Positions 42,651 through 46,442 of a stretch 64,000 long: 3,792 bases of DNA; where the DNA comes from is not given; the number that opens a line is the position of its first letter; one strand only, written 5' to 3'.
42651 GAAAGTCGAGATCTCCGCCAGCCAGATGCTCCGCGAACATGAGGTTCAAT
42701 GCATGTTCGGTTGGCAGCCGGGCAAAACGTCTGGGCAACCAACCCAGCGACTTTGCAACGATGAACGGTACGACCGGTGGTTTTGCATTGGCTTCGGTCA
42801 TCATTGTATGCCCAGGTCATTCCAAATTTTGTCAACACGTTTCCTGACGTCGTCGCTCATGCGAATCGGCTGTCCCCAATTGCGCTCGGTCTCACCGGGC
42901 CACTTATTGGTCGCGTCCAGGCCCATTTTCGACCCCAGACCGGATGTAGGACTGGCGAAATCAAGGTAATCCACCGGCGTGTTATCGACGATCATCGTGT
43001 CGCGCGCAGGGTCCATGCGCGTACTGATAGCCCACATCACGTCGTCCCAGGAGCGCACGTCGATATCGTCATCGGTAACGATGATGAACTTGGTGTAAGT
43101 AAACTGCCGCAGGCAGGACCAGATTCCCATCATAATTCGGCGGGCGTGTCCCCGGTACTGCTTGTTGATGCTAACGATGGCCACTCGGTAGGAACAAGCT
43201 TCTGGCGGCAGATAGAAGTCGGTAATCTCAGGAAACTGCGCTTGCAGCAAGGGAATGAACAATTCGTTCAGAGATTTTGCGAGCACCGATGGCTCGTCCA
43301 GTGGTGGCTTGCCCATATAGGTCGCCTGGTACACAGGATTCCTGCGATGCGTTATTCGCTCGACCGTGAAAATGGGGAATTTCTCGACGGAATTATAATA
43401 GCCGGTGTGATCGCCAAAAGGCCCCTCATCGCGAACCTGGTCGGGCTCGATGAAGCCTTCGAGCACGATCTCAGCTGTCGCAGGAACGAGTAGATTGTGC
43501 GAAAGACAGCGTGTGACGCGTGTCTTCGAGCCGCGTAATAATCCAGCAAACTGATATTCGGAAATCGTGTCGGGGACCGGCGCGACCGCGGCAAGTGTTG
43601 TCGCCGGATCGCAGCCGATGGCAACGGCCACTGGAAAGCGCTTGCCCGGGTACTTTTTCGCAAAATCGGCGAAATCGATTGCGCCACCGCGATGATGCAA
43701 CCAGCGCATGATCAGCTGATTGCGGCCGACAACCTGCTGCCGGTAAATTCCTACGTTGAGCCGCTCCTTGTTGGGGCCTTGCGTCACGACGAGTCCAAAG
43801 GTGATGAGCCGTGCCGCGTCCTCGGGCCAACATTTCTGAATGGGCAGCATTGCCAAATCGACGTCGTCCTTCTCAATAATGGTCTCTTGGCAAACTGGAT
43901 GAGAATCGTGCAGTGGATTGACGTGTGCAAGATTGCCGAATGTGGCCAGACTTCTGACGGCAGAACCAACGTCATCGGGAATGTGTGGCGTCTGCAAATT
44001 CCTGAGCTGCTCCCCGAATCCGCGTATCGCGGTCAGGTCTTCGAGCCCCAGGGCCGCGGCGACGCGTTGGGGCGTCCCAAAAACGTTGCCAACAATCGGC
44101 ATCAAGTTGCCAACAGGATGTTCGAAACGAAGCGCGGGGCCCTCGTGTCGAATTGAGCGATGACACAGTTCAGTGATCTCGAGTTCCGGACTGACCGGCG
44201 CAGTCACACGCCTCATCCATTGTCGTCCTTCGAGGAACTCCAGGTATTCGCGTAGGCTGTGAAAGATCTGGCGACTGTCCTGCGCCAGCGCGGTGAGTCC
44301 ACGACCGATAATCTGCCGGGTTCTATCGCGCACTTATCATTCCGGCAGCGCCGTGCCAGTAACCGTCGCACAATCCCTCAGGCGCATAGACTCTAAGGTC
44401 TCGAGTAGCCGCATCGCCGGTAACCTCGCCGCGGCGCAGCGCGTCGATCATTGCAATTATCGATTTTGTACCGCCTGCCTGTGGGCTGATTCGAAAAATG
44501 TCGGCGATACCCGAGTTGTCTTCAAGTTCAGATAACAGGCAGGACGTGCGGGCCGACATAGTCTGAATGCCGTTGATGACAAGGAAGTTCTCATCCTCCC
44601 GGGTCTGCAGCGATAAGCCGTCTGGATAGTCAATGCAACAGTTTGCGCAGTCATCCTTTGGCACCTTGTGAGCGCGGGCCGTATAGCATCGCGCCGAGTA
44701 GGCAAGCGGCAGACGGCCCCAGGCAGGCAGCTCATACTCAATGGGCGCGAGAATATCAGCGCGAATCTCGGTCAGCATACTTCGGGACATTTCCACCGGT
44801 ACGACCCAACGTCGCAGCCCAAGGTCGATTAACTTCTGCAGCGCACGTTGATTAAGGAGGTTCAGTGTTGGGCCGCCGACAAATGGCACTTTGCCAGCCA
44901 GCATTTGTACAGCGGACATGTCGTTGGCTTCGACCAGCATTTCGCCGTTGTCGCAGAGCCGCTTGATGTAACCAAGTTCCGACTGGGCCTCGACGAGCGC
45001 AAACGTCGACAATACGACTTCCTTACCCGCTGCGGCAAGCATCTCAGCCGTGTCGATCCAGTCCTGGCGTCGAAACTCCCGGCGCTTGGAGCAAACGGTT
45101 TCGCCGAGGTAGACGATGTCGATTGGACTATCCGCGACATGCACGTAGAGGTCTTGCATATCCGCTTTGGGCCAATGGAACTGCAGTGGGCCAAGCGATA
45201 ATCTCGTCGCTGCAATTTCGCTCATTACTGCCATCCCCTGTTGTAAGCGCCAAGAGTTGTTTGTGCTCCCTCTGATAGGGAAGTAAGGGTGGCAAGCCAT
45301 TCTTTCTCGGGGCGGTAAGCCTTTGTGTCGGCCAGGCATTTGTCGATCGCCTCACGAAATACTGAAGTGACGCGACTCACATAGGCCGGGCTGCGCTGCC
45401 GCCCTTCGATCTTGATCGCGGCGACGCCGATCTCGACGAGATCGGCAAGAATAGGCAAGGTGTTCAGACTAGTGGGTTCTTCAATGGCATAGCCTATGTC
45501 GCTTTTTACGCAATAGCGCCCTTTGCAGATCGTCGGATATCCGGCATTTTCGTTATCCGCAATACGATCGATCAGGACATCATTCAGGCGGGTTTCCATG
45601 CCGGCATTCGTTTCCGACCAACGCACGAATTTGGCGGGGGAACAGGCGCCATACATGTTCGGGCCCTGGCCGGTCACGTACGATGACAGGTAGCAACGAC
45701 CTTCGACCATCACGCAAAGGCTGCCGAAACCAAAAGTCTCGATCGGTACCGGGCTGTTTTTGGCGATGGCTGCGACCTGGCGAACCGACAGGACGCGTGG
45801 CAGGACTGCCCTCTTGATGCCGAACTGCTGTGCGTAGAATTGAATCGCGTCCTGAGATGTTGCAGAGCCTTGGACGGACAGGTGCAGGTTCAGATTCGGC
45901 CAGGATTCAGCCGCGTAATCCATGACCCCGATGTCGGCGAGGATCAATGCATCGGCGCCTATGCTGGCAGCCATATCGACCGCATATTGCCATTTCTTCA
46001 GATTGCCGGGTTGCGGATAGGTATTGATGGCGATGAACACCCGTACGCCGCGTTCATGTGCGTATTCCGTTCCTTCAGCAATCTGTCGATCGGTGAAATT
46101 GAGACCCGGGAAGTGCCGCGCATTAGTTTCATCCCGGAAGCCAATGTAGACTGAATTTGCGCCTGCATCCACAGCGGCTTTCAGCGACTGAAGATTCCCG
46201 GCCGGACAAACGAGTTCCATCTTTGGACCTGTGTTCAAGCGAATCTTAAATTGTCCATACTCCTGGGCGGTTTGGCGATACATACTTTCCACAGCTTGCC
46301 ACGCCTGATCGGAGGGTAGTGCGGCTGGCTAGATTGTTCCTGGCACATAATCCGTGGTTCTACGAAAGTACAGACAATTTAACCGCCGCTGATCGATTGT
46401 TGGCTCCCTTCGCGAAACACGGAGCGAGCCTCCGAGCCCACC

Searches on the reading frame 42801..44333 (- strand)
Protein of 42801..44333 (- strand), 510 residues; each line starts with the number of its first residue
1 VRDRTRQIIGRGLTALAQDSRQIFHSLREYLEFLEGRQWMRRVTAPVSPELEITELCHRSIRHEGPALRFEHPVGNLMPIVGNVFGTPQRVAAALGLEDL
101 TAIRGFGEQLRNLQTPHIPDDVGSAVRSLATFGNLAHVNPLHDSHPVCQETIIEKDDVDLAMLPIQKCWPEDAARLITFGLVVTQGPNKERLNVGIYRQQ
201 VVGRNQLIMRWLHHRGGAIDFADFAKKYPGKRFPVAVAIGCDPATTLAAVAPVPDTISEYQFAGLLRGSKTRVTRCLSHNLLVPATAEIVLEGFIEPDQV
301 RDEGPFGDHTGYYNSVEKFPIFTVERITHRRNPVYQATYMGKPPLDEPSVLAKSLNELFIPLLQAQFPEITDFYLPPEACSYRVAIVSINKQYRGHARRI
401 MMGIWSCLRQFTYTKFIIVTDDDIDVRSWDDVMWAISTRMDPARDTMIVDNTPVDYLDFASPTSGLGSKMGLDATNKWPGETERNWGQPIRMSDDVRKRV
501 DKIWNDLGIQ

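Call 79: search_protein_families(library=ncbifam, proteins=[window:42801-44333:-], max_evalue=1e-10)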
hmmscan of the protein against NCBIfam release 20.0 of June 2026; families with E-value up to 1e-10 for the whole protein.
window:42801-44333:- (510 aa): 7 families
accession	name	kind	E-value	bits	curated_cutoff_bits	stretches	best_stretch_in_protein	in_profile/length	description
NF008175.0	PRK10922.1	equivalog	3.8e-220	731.6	788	1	24-509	6-490/497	4-hydroxy-3-polyprenylbenzoate decarboxylase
TIGR00148.1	TIGR00148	subfamily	2.4e-153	511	244.85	1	27-477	1-438/438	UbiD family decarboxylase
TIGR03701.1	mena_SCO4490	equivalog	1.8e-135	452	495.9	1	29-469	1-433/433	menaquinone biosynthesis decarboxylase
NF041204.1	VdcC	exception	2.4e-82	276.8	650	1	25-503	2-464/467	non-oxidative hydroxyarylic acid decarboxylases subunit C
TIGR02724.1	phenyl_P_beta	equivalog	1.4e-50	172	468.95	1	38-509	14-471/472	phenylphosphate carboxylase subunit beta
TIGR02723.1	phenyl_P_alpha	equivalog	1.7e-42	145.7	564.6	1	147-455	114-419/485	phenylphosphate carboxylase subunit alpha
NF041219.1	BagN_FevL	exception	5e-35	120.9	1000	1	15-443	8-435/502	bagremycin/ferroverdin biosynthesis UbiD family decarboxylase BagN/FevL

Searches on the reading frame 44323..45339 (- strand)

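Call 79: search_protein_families(library=ncbifam, proteins=[window:44323-45339:-], max_evalue=1e-10)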
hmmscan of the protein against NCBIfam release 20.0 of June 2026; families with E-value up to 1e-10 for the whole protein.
window:44323-45339:- (338 aa): 2 families
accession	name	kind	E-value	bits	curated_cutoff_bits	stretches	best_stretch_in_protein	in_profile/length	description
NF011991.0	PRK15447.1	equivalog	6.1e-109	364.1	283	1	46-334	2-296/302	U32 family peptidase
NF047965.1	quinone_UbiV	equivalog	5.1e-108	361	275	1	47-334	2-291/292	ubiquinone anaerobic biosynthesis protein UbiV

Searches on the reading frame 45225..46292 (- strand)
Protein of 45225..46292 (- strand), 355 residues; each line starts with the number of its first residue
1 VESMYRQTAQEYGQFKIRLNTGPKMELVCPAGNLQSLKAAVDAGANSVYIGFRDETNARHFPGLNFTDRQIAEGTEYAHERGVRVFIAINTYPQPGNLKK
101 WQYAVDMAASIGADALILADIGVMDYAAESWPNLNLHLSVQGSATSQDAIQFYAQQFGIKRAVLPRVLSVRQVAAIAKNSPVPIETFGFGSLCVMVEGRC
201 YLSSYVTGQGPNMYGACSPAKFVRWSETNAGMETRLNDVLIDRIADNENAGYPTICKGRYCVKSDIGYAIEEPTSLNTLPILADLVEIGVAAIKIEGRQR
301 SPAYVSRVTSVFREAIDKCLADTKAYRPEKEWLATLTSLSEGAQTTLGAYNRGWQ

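Call 79: search_protein_families(library=ncbifam, proteins=[window:45225-46292:-], max_evalue=1e-10)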
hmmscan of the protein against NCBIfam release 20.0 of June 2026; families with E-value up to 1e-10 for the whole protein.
window:45225-46292:- (355 aa): 2 families
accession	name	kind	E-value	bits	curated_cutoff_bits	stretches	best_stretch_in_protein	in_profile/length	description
NF047963.1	quinone_UbiU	equivalog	6.8e-164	544.8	440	1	25-355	1-331/331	ubiquinone anaerobic biosynthesis protein UbiU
NF011996.0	PRK15452.1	equivalog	8.8e-51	173.1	534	1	24-344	4-334/449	prephenate-dependent tRNA uridine(34) hydroxylase TrhP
